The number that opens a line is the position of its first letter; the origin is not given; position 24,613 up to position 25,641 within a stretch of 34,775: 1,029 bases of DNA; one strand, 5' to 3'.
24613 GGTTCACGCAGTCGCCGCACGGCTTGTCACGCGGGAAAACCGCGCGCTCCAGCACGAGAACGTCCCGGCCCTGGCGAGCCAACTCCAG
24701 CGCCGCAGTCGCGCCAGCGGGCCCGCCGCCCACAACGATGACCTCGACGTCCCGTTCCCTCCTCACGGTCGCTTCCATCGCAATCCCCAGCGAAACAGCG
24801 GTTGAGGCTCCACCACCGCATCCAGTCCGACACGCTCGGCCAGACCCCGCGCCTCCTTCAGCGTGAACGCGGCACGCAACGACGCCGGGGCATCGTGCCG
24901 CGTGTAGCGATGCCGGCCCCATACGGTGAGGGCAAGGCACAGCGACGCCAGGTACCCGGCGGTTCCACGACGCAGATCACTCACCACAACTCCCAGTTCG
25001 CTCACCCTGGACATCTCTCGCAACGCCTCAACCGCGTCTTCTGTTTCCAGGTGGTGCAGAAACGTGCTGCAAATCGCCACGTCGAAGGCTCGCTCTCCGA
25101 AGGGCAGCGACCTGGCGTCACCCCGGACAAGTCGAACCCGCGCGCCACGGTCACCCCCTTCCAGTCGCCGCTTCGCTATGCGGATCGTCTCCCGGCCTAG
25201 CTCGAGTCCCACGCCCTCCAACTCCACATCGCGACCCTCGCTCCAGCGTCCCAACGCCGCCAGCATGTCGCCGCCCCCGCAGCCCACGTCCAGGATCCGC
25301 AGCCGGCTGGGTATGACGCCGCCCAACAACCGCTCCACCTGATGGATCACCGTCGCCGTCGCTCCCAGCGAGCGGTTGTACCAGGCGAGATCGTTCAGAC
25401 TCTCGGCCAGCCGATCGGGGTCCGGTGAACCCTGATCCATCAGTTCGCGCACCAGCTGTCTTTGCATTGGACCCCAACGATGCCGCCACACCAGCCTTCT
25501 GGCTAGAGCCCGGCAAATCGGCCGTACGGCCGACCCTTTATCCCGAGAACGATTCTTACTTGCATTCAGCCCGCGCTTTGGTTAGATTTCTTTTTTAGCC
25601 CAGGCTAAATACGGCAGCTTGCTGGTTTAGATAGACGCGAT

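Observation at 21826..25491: Translationally coupled methyltransferase / FAD-enzyme / SRPBCC / stand-alone ketosynthase cluster: possible uncharacterised phenolic-lipid or quinone-like pathway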

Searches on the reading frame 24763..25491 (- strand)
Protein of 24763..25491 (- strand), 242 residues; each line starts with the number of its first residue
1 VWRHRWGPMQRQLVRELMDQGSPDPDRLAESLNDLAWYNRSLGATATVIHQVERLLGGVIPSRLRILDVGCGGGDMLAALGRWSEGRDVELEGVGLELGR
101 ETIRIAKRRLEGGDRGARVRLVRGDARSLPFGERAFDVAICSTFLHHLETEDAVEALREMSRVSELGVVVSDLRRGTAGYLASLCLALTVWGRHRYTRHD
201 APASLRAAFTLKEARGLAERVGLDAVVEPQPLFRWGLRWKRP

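Call 4: search_protein_families(library=pfam, proteins=[window:24763-25491:-], max_evalue=0.01)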
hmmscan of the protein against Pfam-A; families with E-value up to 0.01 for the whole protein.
window:24763-25491:- (242 aa): 7 families
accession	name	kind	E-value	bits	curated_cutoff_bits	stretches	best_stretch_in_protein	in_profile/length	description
PF13649.12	Methyltransf_25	-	1.3e-17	64.7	27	1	66-163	1-92/97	Methyltransferase domain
PF08241.18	Methyltransf_11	-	2.1e-15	57.6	21.2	1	67-164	1-87/95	Methyltransferase domain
PF08242.18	Methyltransf_12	-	1.6e-10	42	30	1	67-163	1-91/98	Methyltransferase domain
PF13847.12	Methyltransf_31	-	4.3e-10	39.9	27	1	63-167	4-104/145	Methyltransferase domain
PF01209.24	Ubie_methyltran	-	3e-08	33.7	20.1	1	65-169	50-148/233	ubiE/COQ5 methyltransferase family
PF13489.12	Methyltransf_23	-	1e-07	32.3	27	1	49-169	10-114/164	Methyltransferase domain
PF07021.18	MetW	-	1.6e-05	25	21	1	59-169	10-107/193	Methionine biosynthesis protein MetW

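Call 5: search_protein_families(library=ncbifam, proteins=[window:24763-25467:-], max_evalue=0.001)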
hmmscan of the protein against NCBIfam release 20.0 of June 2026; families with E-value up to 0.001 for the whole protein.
window:24763-25467:- (234 aa): 26 families (the best 25 are shown)
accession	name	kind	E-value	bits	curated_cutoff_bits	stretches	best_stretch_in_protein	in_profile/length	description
NF004851.0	PRK06202.1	equivalog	7.6e-39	133.5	243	1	2-233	9-231/237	hypothetical protein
TIGR01934.1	MenG_MenH_UbiE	subfamily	5.2e-10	39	158.35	1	54-157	39-134/223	ubiquinone/menaquinone biosynthesis methyltransferase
NF001244.0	PRK00216.1-5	equivalog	8e-10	38.4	216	1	57-159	51-148/236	bifunctional demethylmenaquinone methyltransferase/2-methoxy-6-polyprenyl-1,4-benzoquinol methylase UbiE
NF045667.1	MTase_DVU1556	equivalog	8.7e-10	38.4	155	1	53-214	21-159/213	DVU_1556 family methyltransferase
NF001243.0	PRK00216.1-4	equivalog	7.2e-09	35.3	235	1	57-162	50-149/237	demethylmenaquinone methyltransferase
NF043040.1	corrin_prot_MT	hypoth_equivalog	2.4e-08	33.7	180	1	45-155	32-138/216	corrinoid protein-associated methyltransferase CpaM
TIGR02081.1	metW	equivalog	3.3e-08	33.3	189.5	1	49-161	8-107/194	methionine biosynthesis protein MetW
TIGR02752.1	MenG_heptapren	equivalog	3.8e-08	33.2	419.85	1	57-162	48-147/231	demethylmenaquinone methyltransferase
NF050150.1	RiPP_MTase_ApyS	equivalog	4.1e-07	29.5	400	1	57-121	144-204/323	RiPP biosynthesis methyltransferase ApyS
TIGR01983.1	UbiG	equivalog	4.9e-07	29.3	102.95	1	55-182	50-171/228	bifunctional 2-polyprenyl-6-hydroxyphenol methylase/3-demethylubiquinol 3-O-methyltransferase UbiG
NF001241.0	PRK00216.1-2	equivalog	8.4e-07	28.8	327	1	104-163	89-148/231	demethylmenaquinone methyltransferase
NF041537.1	ArsM_AhpD_UU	exception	1.1e-06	27.7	510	1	52-157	74-173/345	arsenite methyltransferase/AhpD domain selenoprotein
NF047649.1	MTase_UXPK_star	exception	2e-06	27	460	1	49-159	73-176/283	methyltransferase/UXPK-star double selenoprotein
NF052510.1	methyltran_MpqE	exception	3.1e-06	26.8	335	1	56-159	48-146/234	methyl-plastoquinone biosynthesis methyltransferase MpqE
NF004452.0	PRK05785.1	equivalog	7.6e-06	25.6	207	1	54-162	51-144/228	hypothetical protein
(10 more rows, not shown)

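Call 18: search_solved_structures(query=window:24763-25467:-, max_evalue=0.001)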
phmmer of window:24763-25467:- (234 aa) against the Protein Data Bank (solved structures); distinct sequences matched with E-value up to 0.001: 18.
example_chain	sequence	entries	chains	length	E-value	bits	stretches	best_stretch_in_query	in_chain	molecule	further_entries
3bus_A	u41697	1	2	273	2.4e-09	40.7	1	33-162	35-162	Methyltransferase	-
6uak_A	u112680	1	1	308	4.5e-09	39.8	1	53-165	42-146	SAM dependent methyltransferase LahSB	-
6uv6_A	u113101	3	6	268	1.9e-07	34.5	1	55-163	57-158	D-glucose O-methyltransferase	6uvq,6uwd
1xxl_A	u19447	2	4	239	2e-06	31.1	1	55-156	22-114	YcgJ protein | ycgJ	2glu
1ve3_A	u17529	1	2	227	3.1e-06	30.5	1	41-157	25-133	hypothetical protein PH0226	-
3dtn_A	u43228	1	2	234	6.9e-06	29.4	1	56-186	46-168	Putative Methyltransferase MM_2633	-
2gs9_A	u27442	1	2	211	1.8e-05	28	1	27-159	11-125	Hypothetical protein TT1324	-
1vl5_A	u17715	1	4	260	5e-05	26.6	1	55-154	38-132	unknown conserved protein BH2331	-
3mgg_A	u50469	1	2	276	6.7e-05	26.1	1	50-160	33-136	Methyltransferase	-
4pne_A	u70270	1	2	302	7.8e-05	25.9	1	51-162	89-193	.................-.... protein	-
3l8d_A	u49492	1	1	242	8e-05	25.9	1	52-156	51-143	Methyltransferase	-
8zc8_A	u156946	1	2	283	8.3e-05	25.8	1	54-158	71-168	MitM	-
21zq_A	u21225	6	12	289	0.0001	25.6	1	54-158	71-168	MitM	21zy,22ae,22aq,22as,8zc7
4kdc_A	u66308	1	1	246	0.00015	25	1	49-176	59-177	3-demethylubiquinone-9 3-methyltransferase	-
5epe_A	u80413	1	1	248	0.00016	24.9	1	54-133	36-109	SAM-dependent methyltransferase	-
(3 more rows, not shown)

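Call 23: find_homologous_proteins(query=window:24766-25467:-, max_evalue=0.00001)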
Query window:24766-25467:- (234 aa): 255 proteins with E <= 0.00001 among 5030 candidates; the best 120 are listed.
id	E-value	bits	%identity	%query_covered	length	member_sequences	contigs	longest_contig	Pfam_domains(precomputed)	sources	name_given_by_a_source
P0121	1.1e-148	511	100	100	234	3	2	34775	PF07021.19,PF13847.13,PF13489.13,PF13649.13,PF01209.25,PF08241.19,PF08242.19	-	-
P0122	1.2e-121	423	83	100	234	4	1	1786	PF07021.19,PF13847.13,PF13489.13,PF13649.13,PF01209.25,PF08241.19,PF08242.19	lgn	-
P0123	2.5e-85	304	62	100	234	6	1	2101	PF13847.13,PF13649.13,PF01209.25,PF08241.19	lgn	-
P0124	3.0e-85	304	64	100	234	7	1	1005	PF13489.13,PF13649.13,PF01209.25,PF08241.19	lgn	-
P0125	3.7e-84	300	62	100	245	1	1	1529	PF13847.13,PF13649.13,PF01209.25,PF08241.19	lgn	-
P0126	3.8e-84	300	62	100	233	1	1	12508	PF13847.13,PF13649.13,PF01209.25,PF08241.19,PF08242.19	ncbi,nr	ncbi:MAG TPA: methyltransferase domain-containing protein [Gemmatimonadota bacterium]|nr:methyltrans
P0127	5.7e-84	300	64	100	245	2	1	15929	PF13847.13,PF13649.13,PF01209.25,PF08241.19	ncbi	-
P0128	1.1e-83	299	65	100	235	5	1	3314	PF13847.13,PF13489.13,PF13649.13,PF01209.25,PF08241.19,PF08242.19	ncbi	-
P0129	4.0e-83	297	62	100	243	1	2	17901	PF13847.13,PF13649.13,PF08241.19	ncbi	-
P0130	6.0e-83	296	64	100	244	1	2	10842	PF13847.13,PF13649.13,PF01209.25,PF08241.19,PF08242.19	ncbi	-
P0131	9.3e-83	296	62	100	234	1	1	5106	PF13847.13,PF13649.13,PF01209.25,PF08241.19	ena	-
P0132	9.7e-83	296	61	100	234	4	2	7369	PF13649.13,PF08241.19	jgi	jgi:2-polyprenyl-3-methyl-5-hydroxy-6-metoxy-1,4-benzoquinol methylase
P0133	3.4e-81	291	62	100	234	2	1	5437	PF13847.13,PF13489.13,PF13649.13,PF01209.25,PF08241.19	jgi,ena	-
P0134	5.4e-81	290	64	100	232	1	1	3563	PF07021.19,PF13847.13,PF13649.13,PF01209.25,PF08241.19,PF08242.19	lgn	-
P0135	5.5e-81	290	60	100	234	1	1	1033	PF13649.13,PF01209.25,PF08241.19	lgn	-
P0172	1.7e-33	135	41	91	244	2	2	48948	PF13847.13,PF13649.13,PF01209.25,PF08241.19,PF08242.19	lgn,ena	-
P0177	1.2e-28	119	37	97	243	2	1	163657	PF13847.13,PF13649.13,PF01209.25,PF08241.19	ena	-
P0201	1.5e-23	102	34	91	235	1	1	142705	PF13847.13,PF13649.13,PF01209.25,PF08241.19,PF08242.19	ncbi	-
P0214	4.1e-22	97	37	93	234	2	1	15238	PF13847.13,PF13649.13,PF01209.25,PF08241.19,PF08242.19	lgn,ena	-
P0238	1.0e-20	93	34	99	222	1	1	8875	PF13649.13,PF08241.19,PF08242.19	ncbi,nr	ncbi:MAG: methyltransferase domain-containing protein [Acidobacteria bacterium]|nr:methyltransferase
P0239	1.1e-20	93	35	99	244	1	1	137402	PF13847.13,PF13489.13,PF05175.21,PF13649.13,PF01739.25,PF01209.25,PF08241.19,PF08242.19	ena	-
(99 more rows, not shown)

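Call 24: find_encoding_contigs(protein=P0177, flank=8000, max_places=1)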
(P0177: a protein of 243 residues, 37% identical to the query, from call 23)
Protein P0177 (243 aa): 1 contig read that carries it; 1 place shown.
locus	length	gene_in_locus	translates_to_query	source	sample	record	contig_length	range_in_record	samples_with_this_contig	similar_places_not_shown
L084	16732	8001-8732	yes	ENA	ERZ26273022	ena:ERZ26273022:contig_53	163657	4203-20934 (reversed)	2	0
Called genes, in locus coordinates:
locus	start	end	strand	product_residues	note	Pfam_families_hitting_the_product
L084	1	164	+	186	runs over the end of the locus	-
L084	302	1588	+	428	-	PF13439:Glyco_transf_4, PF00534:Glycos_transf_1, PF13692:Glyco_trans_1_4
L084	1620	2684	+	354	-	-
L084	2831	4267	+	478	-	PF02878:PGM_PMM_I, PF02879:PGM_PMM_II, PF02880:PGM_PMM_III, PF00408:PGM_PMM_IV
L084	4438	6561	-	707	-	PF00990:GGDEF, PF13487:HD_5, PF01966:HD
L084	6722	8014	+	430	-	PF00202:Aminotran_3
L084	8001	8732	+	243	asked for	PF01209:Ubie_methyltran (weak), PF08241:Methyltransf_11, PF13649:Methyltransf_25, PF13847:Methyltransf_31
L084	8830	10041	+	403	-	PF00070:Pyr_redox (faint), PF00890:FAD_binding_2 (faint), PF01266:DAO (weak), PF01494:FAD_binding_3, PF07992:Pyr_redox_2 (weak), PF12831:FAD_oxidored (weak), PF13450:NAD_binding_8 (weak), PF01266:DAO (weak), +2 more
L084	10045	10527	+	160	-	PF10604:Polyketide_cyc2 (weak), PF03364:Polyketide_cyc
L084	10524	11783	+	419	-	PF00109:ketoacyl-synt, PF02801:Ketoacyl-synt_C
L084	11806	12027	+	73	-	-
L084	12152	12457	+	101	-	PF01850:PIN (weak)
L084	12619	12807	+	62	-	-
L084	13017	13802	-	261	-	PF04542:Sigma70_r2, PF04539:Sigma70_r3, PF08281:Sigma70_r4_2, PF04545:Sigma70_r4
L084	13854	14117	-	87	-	-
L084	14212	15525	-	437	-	PF00930:DPPIV_N (faint), PF26549:Tricorn_N, PF07676:PD40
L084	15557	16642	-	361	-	PF00356:LacI, PF00532:Peripla_BP_1, PF13377:Peripla_BP_3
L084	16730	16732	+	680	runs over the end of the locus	PF09087:Cyc-maltodext_N, PF00128:Alpha-amylase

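Call 25: find_encoding_contigs(protein=P0201, flank=8000, max_places=1)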
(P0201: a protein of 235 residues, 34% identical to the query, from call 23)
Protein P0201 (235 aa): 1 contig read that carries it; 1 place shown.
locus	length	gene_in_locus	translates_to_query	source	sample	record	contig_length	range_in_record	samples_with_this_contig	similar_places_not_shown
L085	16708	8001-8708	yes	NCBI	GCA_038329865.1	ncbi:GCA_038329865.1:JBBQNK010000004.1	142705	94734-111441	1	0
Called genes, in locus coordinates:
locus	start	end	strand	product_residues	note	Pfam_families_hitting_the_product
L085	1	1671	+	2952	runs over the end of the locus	PF10091:Glycoamylase, PF06165:GH94_b-supersand, PF17167:Glyco_hydro_94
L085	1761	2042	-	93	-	-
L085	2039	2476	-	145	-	PF04238:DUF420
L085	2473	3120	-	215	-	PF00578:AhpC-TSA (weak), PF08534:Redoxin, PF02630:SCO1-SenC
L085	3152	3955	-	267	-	PF01061:ABC2_membrane, PF12730:ABC2_membrane_4 (weak), PF12698:ABC2_membrane_3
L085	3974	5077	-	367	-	-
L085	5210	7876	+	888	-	PF01624:MutS_I, PF05188:MutS_II, PF05192:MutS_III, PF05190:MutS_IV, PF00488:MutS_V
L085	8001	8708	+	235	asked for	PF01209:Ubie_methyltran, PF13847:Methyltransf_31, PF08241:Methyltransf_11, PF08242:Methyltransf_12 (weak), PF13649:Methyltransf_25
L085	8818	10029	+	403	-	PF05496:RuvB_N (weak), PF00004:AAA, PF17862:AAA_lid_3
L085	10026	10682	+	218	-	-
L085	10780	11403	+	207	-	-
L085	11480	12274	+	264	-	-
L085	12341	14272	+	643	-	PF00270:DEAD, PF00271:Helicase_C, PF16124:RecQ_Zn_bind, PF09382:RQC, PF00570:HRDC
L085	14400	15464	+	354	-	PF12715:Abhydrolase_7, PF22244:GCE_fung (weak)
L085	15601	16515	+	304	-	PF00294:PfkB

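Call 26: find_encoding_contigs(protein=P0239, flank=8000, max_places=1)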
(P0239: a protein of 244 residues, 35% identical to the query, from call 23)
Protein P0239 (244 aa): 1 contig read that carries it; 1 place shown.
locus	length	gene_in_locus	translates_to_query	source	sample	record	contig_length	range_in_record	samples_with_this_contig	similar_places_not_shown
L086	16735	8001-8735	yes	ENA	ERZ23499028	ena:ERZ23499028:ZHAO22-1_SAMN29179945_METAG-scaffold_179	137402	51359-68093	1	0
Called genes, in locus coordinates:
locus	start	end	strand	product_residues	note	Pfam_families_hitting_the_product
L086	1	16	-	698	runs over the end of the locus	PF00009:GTP_EFTU, PF03144:GTP_EFTU_D2, PF22042:EF-G_D2, PF14492:EFG_III, PF03764:EFG_IV, PF00679:EFG_C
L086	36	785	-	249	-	PF00977:His_biosynth, PF05690:ThiG (faint), PF01207:Dus (faint)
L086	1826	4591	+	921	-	-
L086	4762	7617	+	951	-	PF02837:Glyco_hydro_2_N, PF00703:Glyco_hydro_2, PF02836:Glyco_hydro_2_C (weak)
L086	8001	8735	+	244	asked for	PF01209:Ubie_methyltran, PF01739:CheR (faint), PF05175:MTS, PF13489:Methyltransf_23 (weak), PF13847:Methyltransf_31, PF08241:Methyltransf_11, PF08242:Methyltransf_12, PF13649:Methyltransf_25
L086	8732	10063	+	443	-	PF01266:DAO (faint), PF01494:FAD_binding_3, PF05834:Lycopene_cycl (faint)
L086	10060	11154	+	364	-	PF00195:Chal_sti_synt_N, PF08392:FAE1_CUT1_RppA, PF08545:ACP_syn_III (faint), PF02797:Chal_sti_synt_C, PF08541:ACP_syn_III_C (weak)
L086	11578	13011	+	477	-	-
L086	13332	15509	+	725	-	PF13385:Laminin_G_3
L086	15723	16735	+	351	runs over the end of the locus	-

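Call 44: search_protein_families(library=ncbifam, proteins=[L086:8001-8735:+, L086:8732-10063:+, L086:10060-11154:+, L084:8001-8732:+, L084:8830-10041:+, L084:10045-10527:+, L084:10524-11783:+], max_evalue=1e-10)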
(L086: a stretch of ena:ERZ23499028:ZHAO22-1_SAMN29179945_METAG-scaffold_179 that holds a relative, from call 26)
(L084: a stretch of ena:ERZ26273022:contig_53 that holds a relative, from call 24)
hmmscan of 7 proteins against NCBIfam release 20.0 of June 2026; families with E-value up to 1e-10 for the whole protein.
L086:8001-8735:+ (244 aa): 2 families
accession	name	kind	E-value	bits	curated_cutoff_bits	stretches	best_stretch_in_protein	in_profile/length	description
NF004851.0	PRK06202.1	equivalog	3.8e-66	222.9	243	1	14-243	8-231/237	hypothetical protein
NF043040.1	corrin_prot_MT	hypoth_equivalog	3.3e-11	43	180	1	53-164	27-137/216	corrinoid protein-associated methyltransferase CpaM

L086:8732-10063:+ (443 aa): 8 families
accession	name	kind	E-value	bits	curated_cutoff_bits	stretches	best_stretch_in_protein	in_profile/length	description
TIGR02032.1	GG-red-SF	subfamily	9.8e-39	133.8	158.8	1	17-319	1-296/297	geranylgeranyl reductase family protein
TIGR02023.1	BchP-ChlP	subfamily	3e-22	79.2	343.3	1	18-170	2-153/388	geranylgeranyl diphosphate reductase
NF045655.1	MkRedMenJ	equivalog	1.9e-21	76.5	700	1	15-176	3-163/406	menaquinone reductase MenJ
NF049967.1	QhpG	equivalog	1.9e-20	73.2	240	1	19-341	1-309/423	flavin-dependent monooxygenase QhpG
NF041080.1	DGGGPL_reductase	equivalog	7.5e-14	51.4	580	0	17-173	2-158/447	digeranylgeranylglycerophospholipid reductase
NF041160.1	DGGPL_Thplmales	equivalog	4.5e-12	45.6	780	0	16-322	3-312/396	digeranylgeranylglycerophospholipid reductase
NF033113.0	halo_ClmS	equivalog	6.5e-12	44.7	900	0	18-76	4-61/570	chloramphenicol-biosynthetic FADH2-dependent halogenase CmlS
TIGR02028.1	ChlP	equivalog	2.5e-11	43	505.3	0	19-153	3-136/398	geranylgeranyl reductase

L086:10060-11154:+ (364 aa): 1 family
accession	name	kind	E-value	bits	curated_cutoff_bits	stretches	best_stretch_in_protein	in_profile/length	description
NF042429.2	DHPHCoAsyn_DpgA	equivalog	3e-47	161.2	425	1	35-363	25-348/350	3,5-dihydroxyphenylacetyl-CoA synthase DpgA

L084:8001-8732:+ (243 aa): 1 family
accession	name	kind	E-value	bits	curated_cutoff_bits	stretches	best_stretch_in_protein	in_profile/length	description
NF004851.0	PRK06202.1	equivalog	1.7e-38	132.4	243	1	11-237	10-232/237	hypothetical protein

L084:8830-10041:+ (403 aa): 32 families (the best 25 are shown)
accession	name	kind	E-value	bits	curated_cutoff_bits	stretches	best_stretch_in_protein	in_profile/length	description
TIGR02032.1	GG-red-SF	subfamily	2.5e-43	148.9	158.8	1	7-315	2-297/297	geranylgeranyl reductase family protein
TIGR02023.1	BchP-ChlP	subfamily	1.8e-28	99.7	343.3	2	7-170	2-164/388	geranylgeranyl diphosphate reductase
NF049967.1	QhpG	equivalog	3.7e-27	95.3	240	1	8-323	1-294/423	flavin-dependent monooxygenase QhpG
NF045655.1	MkRedMenJ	equivalog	1.4e-25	90.1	700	1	5-317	4-317/406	menaquinone reductase MenJ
TIGR01988.1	Ubi-OHases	subfamily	4.7e-23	81.7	224.65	1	7-358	1-357/387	ubiquinone biosynthesis hydroxylase, UbiH/UbiF/VisC/COQ6 family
NF004834.1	PRK06185.1-3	subfamily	8e-20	71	500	0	3-169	5-178/420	FAD-dependent oxidoreductase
NF006593.0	PRK09126.1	equivalog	2e-19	69.7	420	1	144-345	151-347/393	5-demethoxyubiquinol-8 5-hydroxylase UbiM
NF004833.1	PRK06185.1-1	subfamily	2e-19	69.6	488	1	5-363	2-359/403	FAD-dependent oxidoreductase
TIGR02028.1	ChlP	equivalog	1.8e-18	66.5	505.3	0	8-168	3-167/398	geranylgeranyl reductase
NF033113.0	halo_ClmS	equivalog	7.6e-18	64.3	900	1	6-317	3-323/570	chloramphenicol-biosynthetic FADH2-dependent halogenase CmlS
NF005691.0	PRK07494.1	equivalog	1.2e-17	63.6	459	0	145-369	152-373/404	UbiH/UbiF family hydroxylase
NF041080.1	DGGGPL_reductase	equivalog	3.9e-17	62.3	580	0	7-167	3-163/447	digeranylgeranylglycerophospholipid reductase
NF004318.0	PRK05714.1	equivalog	3e-16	59.1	653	1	99-327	114-333/407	2-octaprenyl-3-methyl-6-methoxy-1,4-benzoquinol hydroxylase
NF004832.0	PRK06184.1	subfamily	3.7e-16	59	476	1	4-172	5-182/506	hypothetical protein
NF004835.0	PRK06185.1-4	equivalog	7.4e-16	57.9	601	0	2-68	7-72/411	FAD-dependent oxidoreductase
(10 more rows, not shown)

L084:10045-10527:+ (160 aa): 0 families

L084:10524-11783:+ (419 aa): 19 families
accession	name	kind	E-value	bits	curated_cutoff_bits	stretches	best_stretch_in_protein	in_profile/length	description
TIGR03150.1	fabF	equivalog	2.3e-149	497.5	493.75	1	7-413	1-406/407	beta-ketoacyl-ACP synthase II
NF005589.0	PRK07314.1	subfamily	8.1e-144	479.4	387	1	5-416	2-412/413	beta-ketoacyl-ACP synthase II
NF004970.0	PRK06333.1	subfamily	4.3e-118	394.8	525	1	5-415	2-421/424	beta-ketoacyl-ACP synthase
NF006274.0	PRK08439.1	equivalog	4.3e-114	381.5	621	1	7-415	2-405/406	beta-ketoacyl-ACP synthase II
NF006434.0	PRK08722.1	equivalog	4.5e-107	358.5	759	1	5-415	2-413/414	beta-ketoacyl-ACP synthase II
NF006587.0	PRK09116.1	equivalog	9.1e-94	314.5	470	1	7-416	2-407/408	beta-ketoacyl-ACP synthase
NF005076.0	PRK06501.1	equivalog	3.7e-84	283.1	629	1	148-415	156-422/425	beta-ketoacyl-ACP synthase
NF005935.0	PRK07967.1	equivalog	5.6e-81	272.5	630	1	7-416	2-404/406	beta-ketoacyl-ACP synthase I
NF005916.1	PRK07910.1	equivalog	5.2e-80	269.4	560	1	8-415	13-417/418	KasA/KasB family beta-ketoacyl-ACP synthase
NF004618.0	PRK05952.1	equivalog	2.6e-68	230.7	455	1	8-415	3-382/384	beta-ketoacyl-ACP synthase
NF005490.0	PRK07103.1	equivalog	2.8e-68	230.9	445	1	6-415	3-412/414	polyketide beta-ketoacyl:acyl carrier protein synthase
NF006618.0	PRK09185.1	subfamily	7.8e-66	222.7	407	1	7-416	3-393/394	beta-ketoacyl-ACP synthase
NF058662.1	cispenta_AmcF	equivalog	6.9e-63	212.9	325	1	9-414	2-368/369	cispentacin biosynthesis acyltransferase subunit AmcF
NF045894.1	PKS_plus_SDR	equivalog_domain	4.9e-31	107.3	1740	1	117-382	123-386/1515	type I polyketide synthase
NF040607.1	mycolic_Pks13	equivalog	1.3e-26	92.5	2100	1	157-413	261-523/1680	polyketide synthase Pks13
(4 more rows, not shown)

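Call 66: find_encoding_contigs(protein=P0172, flank=6000, max_places=1)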
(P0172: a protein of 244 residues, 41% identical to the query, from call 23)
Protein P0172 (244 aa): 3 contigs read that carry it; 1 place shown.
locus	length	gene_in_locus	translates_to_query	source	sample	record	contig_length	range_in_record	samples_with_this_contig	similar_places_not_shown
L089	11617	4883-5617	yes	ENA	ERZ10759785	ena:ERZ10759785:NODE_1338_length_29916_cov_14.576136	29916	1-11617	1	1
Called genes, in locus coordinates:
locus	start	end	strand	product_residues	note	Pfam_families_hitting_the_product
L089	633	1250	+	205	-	PF13620:CarboxypepD_reg, PF13715:CarbopepD_reg_2 (faint)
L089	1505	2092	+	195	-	PF04542:Sigma70_r2, PF08281:Sigma70_r4_2, PF04545:Sigma70_r4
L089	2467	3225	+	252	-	PF13620:CarboxypepD_reg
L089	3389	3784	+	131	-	-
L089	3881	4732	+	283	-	PF01937:ARMT1-like_dom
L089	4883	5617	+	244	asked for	PF01209:Ubie_methyltran (faint), PF13847:Methyltransf_31, PF08241:Methyltransf_11, PF08242:Methyltransf_12, PF13649:Methyltransf_25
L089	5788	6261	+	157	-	PF03364:Polyketide_cyc (weak)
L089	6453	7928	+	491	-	PF00109:ketoacyl-synt, PF00108:Thiolase_N (faint), PF02801:Ketoacyl-synt_C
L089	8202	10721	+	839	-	PF00749:tRNA-synt_1c, PF03950:tRNA-synt_1c_C, PF20974:tRNA-synt_1c_C2, PF02637:GatB_Yqey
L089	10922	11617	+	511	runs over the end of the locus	PF00749:tRNA-synt_1c, PF19269:Anticodon_2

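Call 67: find_encoding_contigs(protein=P0238, flank=6000, max_places=1)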
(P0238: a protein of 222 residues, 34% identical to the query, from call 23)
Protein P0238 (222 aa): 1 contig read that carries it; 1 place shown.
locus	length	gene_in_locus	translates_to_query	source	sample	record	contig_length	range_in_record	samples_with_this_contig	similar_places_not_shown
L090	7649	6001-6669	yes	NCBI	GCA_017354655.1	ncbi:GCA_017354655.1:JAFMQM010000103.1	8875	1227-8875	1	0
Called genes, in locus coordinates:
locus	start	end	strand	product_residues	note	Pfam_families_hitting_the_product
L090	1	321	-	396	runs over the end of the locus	PF10282:Lactonase, PF22494:choice_anch_I (faint), PF01436:NHL (faint), PF10282:Lactonase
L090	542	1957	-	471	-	PF00672:HAMP, PF00512:HisKA, PF02518:HATPase_c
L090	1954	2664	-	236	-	PF00072:Response_reg, PF00486:Trans_reg_C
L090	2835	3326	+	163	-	PF13801:Metal_resist, PF07813:LTXXQ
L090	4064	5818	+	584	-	PF00664:ABC_membrane, PF02463:SMC_N (faint), PF00005:ABC_tran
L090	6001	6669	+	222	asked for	PF08241:Methyltransf_11, PF08242:Methyltransf_12 (faint), PF13649:Methyltransf_25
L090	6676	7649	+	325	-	PF00890:FAD_binding_2 (weak), PF01266:DAO (weak), PF01494:FAD_binding_3, PF03486:HI0933_like (weak), PF07992:Pyr_redox_2 (weak), PF12831:FAD_oxidored (weak), PF13450:NAD_binding_8 (faint), PF01266:DAO (weak), +1 more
